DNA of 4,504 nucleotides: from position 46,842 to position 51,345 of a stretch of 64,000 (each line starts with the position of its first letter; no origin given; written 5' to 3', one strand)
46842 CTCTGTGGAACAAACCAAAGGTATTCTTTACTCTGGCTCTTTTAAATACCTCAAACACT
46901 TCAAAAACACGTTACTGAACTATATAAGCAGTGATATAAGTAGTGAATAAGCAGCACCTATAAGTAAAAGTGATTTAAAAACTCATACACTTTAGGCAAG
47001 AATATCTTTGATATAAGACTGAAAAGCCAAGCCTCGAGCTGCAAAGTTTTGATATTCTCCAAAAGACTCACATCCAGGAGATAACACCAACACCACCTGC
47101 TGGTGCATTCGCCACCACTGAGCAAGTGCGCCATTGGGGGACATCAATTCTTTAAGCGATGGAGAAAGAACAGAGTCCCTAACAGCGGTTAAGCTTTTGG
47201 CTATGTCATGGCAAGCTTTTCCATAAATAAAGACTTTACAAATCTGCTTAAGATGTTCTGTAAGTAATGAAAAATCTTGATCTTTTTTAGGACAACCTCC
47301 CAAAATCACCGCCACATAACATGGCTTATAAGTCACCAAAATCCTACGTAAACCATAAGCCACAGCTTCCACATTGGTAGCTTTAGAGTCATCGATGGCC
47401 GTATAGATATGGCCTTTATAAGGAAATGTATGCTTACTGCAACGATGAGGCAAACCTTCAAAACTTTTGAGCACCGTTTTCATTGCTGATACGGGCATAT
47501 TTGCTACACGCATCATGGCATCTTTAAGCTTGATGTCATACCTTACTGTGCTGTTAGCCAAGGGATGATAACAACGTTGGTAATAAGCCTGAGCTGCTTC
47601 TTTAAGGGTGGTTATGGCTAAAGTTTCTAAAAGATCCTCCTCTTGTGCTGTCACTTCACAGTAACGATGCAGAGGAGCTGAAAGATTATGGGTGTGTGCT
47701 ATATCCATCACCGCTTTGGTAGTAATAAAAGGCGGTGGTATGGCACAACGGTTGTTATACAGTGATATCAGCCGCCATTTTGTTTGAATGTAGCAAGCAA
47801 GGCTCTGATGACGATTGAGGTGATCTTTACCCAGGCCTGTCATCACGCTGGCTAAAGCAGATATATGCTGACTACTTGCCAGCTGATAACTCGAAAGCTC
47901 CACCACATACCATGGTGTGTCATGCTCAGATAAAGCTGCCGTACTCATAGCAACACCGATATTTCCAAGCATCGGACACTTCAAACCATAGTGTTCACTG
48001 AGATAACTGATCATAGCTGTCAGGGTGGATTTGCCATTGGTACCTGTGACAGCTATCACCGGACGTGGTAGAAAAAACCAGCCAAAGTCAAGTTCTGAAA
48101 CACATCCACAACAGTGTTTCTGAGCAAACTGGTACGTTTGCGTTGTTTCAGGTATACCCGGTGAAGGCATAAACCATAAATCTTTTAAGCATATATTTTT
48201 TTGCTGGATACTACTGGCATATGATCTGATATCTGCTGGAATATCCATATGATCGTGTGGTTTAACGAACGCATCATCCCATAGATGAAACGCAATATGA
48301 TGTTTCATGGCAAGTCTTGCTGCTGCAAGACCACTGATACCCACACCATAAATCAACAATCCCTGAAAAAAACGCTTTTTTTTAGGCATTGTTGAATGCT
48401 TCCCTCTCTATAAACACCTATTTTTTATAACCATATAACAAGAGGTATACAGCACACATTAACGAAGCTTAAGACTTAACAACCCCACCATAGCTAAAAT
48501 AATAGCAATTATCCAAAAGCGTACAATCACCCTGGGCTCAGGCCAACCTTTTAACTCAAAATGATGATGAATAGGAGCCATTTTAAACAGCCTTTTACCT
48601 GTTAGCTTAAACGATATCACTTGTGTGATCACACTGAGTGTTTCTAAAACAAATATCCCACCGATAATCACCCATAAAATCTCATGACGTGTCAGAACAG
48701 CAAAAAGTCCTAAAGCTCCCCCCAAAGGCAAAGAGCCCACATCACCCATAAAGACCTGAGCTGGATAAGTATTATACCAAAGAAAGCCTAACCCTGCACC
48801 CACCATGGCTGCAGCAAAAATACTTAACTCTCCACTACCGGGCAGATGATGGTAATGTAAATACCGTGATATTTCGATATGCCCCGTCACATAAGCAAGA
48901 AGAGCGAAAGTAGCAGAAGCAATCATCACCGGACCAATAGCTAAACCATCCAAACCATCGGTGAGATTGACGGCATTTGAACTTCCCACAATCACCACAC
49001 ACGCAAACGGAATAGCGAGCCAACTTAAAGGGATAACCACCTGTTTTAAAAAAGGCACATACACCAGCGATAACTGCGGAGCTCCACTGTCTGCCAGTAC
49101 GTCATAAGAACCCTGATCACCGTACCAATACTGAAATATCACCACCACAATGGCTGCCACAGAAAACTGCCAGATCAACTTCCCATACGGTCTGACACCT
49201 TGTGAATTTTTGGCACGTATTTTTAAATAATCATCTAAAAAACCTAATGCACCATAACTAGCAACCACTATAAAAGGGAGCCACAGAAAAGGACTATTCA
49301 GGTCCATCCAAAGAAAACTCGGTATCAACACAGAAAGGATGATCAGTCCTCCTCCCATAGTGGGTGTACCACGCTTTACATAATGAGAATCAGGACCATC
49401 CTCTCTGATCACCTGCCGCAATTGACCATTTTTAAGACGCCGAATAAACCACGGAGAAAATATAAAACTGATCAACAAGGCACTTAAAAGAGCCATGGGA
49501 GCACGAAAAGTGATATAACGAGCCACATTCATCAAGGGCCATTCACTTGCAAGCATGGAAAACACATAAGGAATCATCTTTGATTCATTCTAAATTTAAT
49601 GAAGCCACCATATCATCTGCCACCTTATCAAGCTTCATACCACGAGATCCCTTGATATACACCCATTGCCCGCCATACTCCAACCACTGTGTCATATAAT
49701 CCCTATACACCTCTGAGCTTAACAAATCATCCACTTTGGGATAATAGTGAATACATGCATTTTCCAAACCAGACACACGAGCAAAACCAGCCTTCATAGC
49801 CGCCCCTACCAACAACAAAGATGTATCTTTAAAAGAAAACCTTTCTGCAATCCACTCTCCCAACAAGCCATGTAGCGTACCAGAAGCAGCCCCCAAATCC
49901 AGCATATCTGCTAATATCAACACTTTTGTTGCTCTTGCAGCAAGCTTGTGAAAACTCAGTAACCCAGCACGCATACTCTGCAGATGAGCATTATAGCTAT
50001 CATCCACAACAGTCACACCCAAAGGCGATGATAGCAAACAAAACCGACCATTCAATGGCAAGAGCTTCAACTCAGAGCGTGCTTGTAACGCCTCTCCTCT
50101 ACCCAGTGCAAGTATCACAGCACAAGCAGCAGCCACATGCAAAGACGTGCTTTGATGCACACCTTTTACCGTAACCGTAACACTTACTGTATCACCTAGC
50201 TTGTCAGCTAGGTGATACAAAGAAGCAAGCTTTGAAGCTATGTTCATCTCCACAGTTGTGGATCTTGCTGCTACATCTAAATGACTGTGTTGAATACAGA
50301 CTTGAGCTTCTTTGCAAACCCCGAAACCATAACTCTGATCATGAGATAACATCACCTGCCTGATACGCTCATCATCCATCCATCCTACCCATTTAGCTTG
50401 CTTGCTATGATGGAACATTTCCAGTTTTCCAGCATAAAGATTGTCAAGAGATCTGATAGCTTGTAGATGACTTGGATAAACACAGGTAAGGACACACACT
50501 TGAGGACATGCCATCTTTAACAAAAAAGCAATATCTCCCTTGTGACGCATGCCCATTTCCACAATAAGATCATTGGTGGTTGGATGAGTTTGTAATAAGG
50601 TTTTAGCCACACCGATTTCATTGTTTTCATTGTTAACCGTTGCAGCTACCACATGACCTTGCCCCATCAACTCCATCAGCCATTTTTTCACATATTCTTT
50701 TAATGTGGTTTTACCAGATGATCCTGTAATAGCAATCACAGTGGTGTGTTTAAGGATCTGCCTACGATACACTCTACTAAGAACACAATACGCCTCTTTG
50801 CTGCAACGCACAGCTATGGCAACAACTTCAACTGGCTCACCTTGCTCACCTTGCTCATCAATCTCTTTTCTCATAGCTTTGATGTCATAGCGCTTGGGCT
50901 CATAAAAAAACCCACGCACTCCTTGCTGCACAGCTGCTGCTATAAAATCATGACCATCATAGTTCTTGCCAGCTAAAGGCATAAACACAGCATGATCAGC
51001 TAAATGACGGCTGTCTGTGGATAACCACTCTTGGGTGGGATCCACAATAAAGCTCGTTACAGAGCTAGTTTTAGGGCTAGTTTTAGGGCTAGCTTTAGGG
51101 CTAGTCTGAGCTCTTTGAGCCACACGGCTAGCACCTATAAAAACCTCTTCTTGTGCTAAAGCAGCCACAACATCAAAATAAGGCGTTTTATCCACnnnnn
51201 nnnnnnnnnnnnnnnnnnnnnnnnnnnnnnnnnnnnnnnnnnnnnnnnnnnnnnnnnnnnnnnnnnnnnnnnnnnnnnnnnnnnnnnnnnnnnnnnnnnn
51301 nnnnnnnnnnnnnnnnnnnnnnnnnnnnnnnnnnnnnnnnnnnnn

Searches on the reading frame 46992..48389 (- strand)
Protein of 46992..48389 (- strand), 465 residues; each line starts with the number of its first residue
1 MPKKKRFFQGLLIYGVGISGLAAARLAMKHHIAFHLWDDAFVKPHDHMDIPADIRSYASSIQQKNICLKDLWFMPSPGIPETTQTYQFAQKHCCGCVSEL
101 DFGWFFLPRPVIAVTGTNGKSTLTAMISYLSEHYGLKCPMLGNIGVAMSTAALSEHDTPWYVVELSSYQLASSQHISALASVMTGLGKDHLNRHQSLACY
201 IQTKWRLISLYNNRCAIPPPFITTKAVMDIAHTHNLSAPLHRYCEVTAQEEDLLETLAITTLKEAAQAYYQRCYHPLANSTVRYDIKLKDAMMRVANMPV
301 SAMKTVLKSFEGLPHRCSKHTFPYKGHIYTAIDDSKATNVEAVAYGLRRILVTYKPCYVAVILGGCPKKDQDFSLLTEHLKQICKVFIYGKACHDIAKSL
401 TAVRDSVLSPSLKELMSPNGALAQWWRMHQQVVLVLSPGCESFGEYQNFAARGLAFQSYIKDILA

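Call 6: search_protein_families(library=ncbifam, proteins=[window:46992-48389:-])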
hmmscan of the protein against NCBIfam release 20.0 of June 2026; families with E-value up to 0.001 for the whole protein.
window:46992-48389:- (465 aa): 13 families
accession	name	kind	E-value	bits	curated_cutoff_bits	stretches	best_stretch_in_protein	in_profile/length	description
TIGR01087.1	murD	equivalog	2.1e-68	231.4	211.95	1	12-461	3-440/441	UDP-N-acetylmuramoyl-L-alanine--D-glutamate ligase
NF001124.0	PRK00139.1-2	equivalog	5.4e-13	48.5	476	2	108-158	108-158/500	UDP-N-acetylmuramoyl-L-alanyl-D-glutamate--2,6-diaminopimelate ligase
TIGR01085.1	murE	subfamily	4.1e-12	45.7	257.3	2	110-153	86-129/472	UDP-N-acetylmuramyl-tripeptide synthetase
NF001126.0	PRK00139.1-4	equivalog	5.3e-12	45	373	2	111-165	106-160/486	UDP-N-acetylmuramoyl-L-alanyl-D-glutamate--2,6-diaminopimelate ligase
TIGR01082.1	murC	equivalog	2.4e-10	40.1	335.1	1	14-203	8-193/449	UDP-N-acetylmuramate--L-alanine ligase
NF053645.1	pMurC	equivalog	5.8e-10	38.5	560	1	54-217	47-219/492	pseudomurein biosynthesis peptide ligase pMurC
NF053647.1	pMurD2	equivalog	8e-10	38.2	550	1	111-204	101-200/405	pseudomurein biosynthesis peptide ligase pMurD2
NF001123.0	PRK00139.1-1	equivalog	1.4e-09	37.2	586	1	111-212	109-231/493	UDP-N-acetylmuramoyl-L-alanyl-D-glutamate--2,6-diaminopimelate ligase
NF008896.0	PRK11929.1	equivalog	1.4e-09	36.3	1023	2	111-158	114-161/965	bifunctional UDP-N-acetylmuramoyl-L-alanyl-D-glutamate--2,6-diaminopimelate ligase MurE/UDP-N-acetylmuramoyl-tripeptide--D-alanyl-D-alanine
TIGR02068.2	cya_phycin_syn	equivalog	1.5e-05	23.2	850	1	110-158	480-528/862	cyanophycin synthetase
TIGR01081.1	mpl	equivalog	5.2e-05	22.4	388.7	1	109-172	102-165/448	UDP-N-acetylmuramate:L-alanyl-gamma-D-glutamyl-meso-diaminopimelate ligase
TIGR01143.1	murF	subfamily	0.0004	19.5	288.6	1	110-351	75-319/418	UDP-N-acetylmuramoyl-tripeptide--D-alanyl-D-alanine ligase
NF010623.0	PRK14016.1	subfamily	0.00079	17.7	877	0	110-157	481-528/871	cyanophycin synthetase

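Call 24: find_encoding_contigs(protein=window:46992-48389:-, flank=10000, max_places=10)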
Protein window:46992-48389:- (465 aa): 7 contigs read that carry it; 4 places shown.
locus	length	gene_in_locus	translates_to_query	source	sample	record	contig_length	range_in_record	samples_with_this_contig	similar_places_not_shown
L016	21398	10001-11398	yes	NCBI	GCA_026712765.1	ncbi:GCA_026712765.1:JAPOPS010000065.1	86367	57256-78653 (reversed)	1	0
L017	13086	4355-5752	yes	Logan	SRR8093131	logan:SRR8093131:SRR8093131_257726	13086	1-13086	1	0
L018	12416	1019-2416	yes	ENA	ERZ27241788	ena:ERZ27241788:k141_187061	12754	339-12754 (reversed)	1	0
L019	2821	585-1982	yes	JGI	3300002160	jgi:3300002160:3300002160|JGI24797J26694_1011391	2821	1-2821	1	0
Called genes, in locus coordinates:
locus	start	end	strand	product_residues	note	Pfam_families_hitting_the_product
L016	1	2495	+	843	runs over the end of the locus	PF00521:DNA_topoisoIV, PF03989:DNA_gyraseA_C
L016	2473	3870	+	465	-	PF01266:DAO, PF13450:NAD_binding_8 (weak)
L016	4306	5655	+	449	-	-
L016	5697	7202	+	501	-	PF08245:Mur_ligase_M, PF02875:Mur_ligase_C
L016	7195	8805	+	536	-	PF01225:Mur_ligase (faint), PF08245:Mur_ligase_M, PF02875:Mur_ligase_C (weak)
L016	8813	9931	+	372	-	PF00953:Glycos_transf_4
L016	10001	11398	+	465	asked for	PF08245:Mur_ligase_M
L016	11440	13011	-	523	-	-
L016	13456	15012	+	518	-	PF16697:Yop-YscD_cpl, PF00498:FHA, PF01966:HD, PF13487:HD_5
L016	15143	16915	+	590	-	PF00753:Lactamase_B (faint), PF12706:Lactamase_B_2, PF22505:RNase_J_b_CASP, PF07521:RMMBL (weak)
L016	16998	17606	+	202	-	-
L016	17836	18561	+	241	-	PF00481:PP2C, PF13672:PP2C_2, PF07228:SpoIIE (weak)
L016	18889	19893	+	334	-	PF01551:Peptidase_M23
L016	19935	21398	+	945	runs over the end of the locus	PF07517:SecA_DEAD, PF00270:DEAD (faint), PF01043:SecA_PP_bind, PF21090:P-loop_SecA, PF07516:SecA_SW, PF02810:SEC-C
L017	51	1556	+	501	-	PF08245:Mur_ligase_M, PF02875:Mur_ligase_C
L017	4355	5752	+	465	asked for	PF08245:Mur_ligase_M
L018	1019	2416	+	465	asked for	PF08245:Mur_ligase_M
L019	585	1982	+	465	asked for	PF08245:Mur_ligase_M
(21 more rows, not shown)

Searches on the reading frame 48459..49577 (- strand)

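Call 6: search_protein_families(library=ncbifam, proteins=[window:48459-49577:-])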
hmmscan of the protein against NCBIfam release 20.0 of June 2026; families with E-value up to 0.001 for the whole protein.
window:48459-49577:- (372 aa): 3 families
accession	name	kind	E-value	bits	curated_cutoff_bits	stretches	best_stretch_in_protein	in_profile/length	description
TIGR00445.1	mraY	equivalog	2.2e-123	411.8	192.05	1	38-372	2-321/321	phospho-N-acetylmuramoyl-pentapeptide-transferase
NF053644.1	MraY_archaea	equivalog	5.8e-37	127.8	450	2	180-366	174-340/340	pseudomurein biosynthesis MraY family phospho-N-acetylmuramoyl-pentapeptide-transferase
TIGR02380.1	ECA_wecA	exception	0.00036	19.8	326.05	0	180-368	123-308/346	UDP-N-acetylglucosamine--undecaprenyl-phosphate N-acetylglucosaminephosphotransferase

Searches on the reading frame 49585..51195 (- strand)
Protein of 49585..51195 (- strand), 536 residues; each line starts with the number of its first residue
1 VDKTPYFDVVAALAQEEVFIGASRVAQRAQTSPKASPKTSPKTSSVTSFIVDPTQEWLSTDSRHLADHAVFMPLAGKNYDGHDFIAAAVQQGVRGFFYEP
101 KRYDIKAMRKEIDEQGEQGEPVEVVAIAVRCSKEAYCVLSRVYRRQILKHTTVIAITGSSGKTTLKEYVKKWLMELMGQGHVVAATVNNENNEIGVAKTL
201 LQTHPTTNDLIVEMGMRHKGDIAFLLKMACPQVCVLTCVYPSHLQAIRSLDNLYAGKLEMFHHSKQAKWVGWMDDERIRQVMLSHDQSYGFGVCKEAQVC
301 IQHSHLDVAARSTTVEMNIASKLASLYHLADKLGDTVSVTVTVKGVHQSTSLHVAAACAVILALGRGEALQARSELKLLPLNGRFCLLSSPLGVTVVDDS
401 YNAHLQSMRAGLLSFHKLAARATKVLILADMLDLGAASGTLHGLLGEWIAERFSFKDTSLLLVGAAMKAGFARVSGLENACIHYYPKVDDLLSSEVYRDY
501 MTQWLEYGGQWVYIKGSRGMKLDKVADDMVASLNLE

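Call 6: search_protein_families(library=ncbifam, proteins=[window:49585-51195:-])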
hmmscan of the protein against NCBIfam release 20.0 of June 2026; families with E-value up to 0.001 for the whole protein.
window:49585-51195:- (536 aa): 14 families
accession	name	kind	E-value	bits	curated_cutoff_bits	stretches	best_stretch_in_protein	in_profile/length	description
TIGR01143.1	murF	subfamily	1.2e-68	232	288.6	1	60-527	1-416/418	UDP-N-acetylmuramoyl-tripeptide--D-alanyl-D-alanine ligase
NF008896.0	PRK11929.1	equivalog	2.5e-67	227.5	1023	1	45-530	529-957/965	bifunctional UDP-N-acetylmuramoyl-L-alanyl-D-glutamate--2,6-diaminopimelate ligase MurE/UDP-N-acetylmuramoyl-tripeptide--D-alanyl-D-alanine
NF008897.0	PRK11930.1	equivalog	8.5e-44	149.7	804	1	52-530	21-454/822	bifunctional UDP-N-acetylmuramoyl-tripeptide:D-alanyl-D-alanine ligase/alanine racemase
NF008041.0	PRK10773.1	equivalog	7.7e-35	120.5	551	1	56-450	25-381/453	UDP-N-acetylmuramoyl-tripeptide--D-alanyl-D-alanine ligase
NF010693.0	PRK14093.1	equivalog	2e-33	115.8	544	1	58-450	31-397/479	UDP-N-acetylmuramoylalanyl-D-glutamyl-2,6-diaminopimelate--D-alanyl-D-alanine ligase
NF001126.0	PRK00139.1-4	equivalog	4e-17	61.9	373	1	52-200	20-152/486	UDP-N-acetylmuramoyl-L-alanyl-D-glutamate--2,6-diaminopimelate ligase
TIGR01085.1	murE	subfamily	2.1e-16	59.9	257.3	1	56-206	5-140/472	UDP-N-acetylmuramyl-tripeptide synthetase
NF001123.0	PRK00139.1-1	equivalog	2.5e-15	56.1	586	1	58-399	23-355/493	UDP-N-acetylmuramoyl-L-alanyl-D-glutamate--2,6-diaminopimelate ligase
NF001124.0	PRK00139.1-2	equivalog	1.8e-13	50.1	476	1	57-188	30-145/500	UDP-N-acetylmuramoyl-L-alanyl-D-glutamate--2,6-diaminopimelate ligase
TIGR01087.1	murD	equivalog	3.9e-08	32.8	211.95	1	149-417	102-340/441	UDP-N-acetylmuramoyl-L-alanine--D-glutamate ligase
TIGR01082.1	murC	equivalog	2.6e-07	30.1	335.1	1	146-420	95-342/449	UDP-N-acetylmuramate--L-alanine ligase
NF053645.1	pMurC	equivalog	9.8e-06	24.5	560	1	147-296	98-248/492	pseudomurein biosynthesis peptide ligase pMurC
NF010628.0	PRK14022.1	equivalog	1.3e-05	24.1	536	1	56-214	36-171/483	UDP-N-acetylmuramoyl-L-alanyl-D-glutamate--L-lysine ligase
NF001130.0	PRK00139.2-4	equivalog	0.00013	20.8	715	0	119-188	77-146/516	UDP-N-acetylmuramoyl-L-alanyl-D-glutamate--2,6-diaminopimelate ligase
